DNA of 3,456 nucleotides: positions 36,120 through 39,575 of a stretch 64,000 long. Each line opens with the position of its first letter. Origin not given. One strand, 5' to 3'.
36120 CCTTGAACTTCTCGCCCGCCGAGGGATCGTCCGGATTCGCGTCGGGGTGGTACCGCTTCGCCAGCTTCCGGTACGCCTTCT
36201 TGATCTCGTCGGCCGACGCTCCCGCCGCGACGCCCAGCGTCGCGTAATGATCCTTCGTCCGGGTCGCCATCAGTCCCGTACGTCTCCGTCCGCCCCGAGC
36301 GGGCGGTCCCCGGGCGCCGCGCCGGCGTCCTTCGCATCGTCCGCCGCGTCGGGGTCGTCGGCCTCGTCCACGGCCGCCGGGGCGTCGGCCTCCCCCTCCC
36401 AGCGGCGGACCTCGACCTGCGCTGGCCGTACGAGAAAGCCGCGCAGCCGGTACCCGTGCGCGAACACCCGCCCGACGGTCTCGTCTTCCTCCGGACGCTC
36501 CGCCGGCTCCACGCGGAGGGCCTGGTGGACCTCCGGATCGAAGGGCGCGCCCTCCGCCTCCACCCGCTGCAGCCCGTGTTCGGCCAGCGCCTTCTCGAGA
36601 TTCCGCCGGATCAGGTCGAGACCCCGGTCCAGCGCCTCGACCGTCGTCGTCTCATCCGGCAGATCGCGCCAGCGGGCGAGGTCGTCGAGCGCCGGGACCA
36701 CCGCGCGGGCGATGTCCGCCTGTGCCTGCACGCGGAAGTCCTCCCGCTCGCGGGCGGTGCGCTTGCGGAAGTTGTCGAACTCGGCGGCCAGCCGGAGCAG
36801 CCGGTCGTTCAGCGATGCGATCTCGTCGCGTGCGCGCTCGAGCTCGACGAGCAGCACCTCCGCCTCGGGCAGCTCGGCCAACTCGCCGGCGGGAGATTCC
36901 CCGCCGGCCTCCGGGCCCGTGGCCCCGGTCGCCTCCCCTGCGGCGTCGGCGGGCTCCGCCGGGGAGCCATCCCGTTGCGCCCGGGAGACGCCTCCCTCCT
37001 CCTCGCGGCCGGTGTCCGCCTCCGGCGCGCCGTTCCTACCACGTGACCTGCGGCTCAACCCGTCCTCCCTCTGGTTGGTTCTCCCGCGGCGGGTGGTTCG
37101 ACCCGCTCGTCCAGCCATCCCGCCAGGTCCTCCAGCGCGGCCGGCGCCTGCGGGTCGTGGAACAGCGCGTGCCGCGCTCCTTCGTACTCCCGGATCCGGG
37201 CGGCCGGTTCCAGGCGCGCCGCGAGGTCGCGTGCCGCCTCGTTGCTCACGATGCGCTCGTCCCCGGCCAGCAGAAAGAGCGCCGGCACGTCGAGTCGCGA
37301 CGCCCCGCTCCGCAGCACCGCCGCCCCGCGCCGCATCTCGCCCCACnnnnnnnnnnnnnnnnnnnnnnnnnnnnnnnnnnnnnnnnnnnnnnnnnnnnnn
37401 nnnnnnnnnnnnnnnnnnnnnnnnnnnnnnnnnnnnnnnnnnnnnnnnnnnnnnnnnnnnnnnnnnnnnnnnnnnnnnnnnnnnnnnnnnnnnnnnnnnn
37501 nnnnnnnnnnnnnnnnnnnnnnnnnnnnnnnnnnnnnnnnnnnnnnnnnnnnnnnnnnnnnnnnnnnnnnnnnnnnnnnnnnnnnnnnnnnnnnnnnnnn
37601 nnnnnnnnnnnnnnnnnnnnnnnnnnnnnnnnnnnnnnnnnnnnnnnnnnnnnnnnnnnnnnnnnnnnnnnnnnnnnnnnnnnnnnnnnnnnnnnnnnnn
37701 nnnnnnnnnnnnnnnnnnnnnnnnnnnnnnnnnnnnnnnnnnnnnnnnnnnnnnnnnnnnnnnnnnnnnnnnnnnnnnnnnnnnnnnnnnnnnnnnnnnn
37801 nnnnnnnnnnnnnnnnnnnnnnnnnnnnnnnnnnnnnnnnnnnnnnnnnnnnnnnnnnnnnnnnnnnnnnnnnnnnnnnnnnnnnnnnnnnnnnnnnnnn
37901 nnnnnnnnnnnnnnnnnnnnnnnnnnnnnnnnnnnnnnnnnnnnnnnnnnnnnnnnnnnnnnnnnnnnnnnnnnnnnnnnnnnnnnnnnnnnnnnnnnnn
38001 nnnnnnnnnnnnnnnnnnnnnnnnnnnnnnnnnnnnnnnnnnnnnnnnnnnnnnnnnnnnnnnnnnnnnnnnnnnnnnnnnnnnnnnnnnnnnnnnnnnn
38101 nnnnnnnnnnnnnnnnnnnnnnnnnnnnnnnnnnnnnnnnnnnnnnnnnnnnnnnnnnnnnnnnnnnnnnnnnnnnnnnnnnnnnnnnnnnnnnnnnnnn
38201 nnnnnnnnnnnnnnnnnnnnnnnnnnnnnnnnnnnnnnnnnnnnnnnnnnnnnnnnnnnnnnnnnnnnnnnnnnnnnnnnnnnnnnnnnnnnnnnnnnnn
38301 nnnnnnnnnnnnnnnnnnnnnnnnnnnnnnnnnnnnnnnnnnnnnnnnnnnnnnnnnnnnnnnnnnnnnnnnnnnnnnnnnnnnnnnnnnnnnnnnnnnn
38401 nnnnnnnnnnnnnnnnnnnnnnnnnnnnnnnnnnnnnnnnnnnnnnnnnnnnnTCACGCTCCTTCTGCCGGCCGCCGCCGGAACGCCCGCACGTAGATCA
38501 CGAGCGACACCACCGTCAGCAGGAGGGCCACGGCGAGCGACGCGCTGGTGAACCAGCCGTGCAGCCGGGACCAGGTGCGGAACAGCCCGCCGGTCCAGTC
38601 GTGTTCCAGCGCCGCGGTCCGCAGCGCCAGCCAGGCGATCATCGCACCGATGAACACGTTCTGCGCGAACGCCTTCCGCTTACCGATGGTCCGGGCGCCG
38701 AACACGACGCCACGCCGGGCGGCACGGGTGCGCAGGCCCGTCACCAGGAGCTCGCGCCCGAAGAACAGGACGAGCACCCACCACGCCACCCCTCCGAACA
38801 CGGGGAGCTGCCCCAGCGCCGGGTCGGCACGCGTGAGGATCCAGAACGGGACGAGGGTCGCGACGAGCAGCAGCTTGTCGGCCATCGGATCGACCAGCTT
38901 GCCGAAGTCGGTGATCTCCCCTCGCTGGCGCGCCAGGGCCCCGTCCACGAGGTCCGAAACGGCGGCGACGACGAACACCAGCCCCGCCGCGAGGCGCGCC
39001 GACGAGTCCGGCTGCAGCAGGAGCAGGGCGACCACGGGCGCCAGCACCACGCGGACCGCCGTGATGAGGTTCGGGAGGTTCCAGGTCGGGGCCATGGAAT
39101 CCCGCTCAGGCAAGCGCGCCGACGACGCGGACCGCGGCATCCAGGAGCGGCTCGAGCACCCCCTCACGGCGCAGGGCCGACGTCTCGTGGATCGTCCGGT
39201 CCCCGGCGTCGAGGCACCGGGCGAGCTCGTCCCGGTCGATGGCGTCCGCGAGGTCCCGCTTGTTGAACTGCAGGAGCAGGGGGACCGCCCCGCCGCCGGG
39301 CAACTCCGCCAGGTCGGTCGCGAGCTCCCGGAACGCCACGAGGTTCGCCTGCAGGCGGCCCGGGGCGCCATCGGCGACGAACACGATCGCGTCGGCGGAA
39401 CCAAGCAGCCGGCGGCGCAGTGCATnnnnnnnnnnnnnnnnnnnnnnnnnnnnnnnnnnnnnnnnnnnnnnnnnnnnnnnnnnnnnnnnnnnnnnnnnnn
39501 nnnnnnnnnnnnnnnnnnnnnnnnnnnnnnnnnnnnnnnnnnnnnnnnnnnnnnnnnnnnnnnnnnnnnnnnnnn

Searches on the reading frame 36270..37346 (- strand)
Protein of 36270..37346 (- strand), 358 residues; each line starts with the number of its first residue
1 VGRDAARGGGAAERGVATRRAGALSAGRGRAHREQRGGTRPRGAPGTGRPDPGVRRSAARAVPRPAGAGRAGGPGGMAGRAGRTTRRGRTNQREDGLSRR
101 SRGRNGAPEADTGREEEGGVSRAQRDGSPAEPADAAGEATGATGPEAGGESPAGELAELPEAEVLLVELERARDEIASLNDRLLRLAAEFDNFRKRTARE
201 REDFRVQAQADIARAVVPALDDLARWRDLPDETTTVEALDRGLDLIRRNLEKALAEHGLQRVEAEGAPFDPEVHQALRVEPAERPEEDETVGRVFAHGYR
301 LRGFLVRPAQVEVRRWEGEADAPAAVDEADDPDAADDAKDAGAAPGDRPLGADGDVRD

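Call 75: search_protein_families(library=pfam, proteins=[window:36270-37346:-], max_evalue=0.00001)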
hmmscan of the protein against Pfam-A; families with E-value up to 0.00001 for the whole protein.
window:36270-37346:- (358 aa): 1 family
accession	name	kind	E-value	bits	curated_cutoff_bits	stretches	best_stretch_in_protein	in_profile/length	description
PF01025.24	GrpE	-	4.4e-36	124.5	25.8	1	160-313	11-163/165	GrpE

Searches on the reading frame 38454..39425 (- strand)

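Call 75: search_protein_families(library=pfam, proteins=[window:38454-39425:-], max_evalue=0.00001)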
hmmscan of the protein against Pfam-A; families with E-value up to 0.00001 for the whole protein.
window:38454-39425:- (323 aa): 1 family
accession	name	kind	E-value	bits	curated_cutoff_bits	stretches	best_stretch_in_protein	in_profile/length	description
PF01066.26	CDP-OH_P_transf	-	2.3e-33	116.2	22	1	115-278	1-138/152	CDP-alcohol phosphatidyltransferase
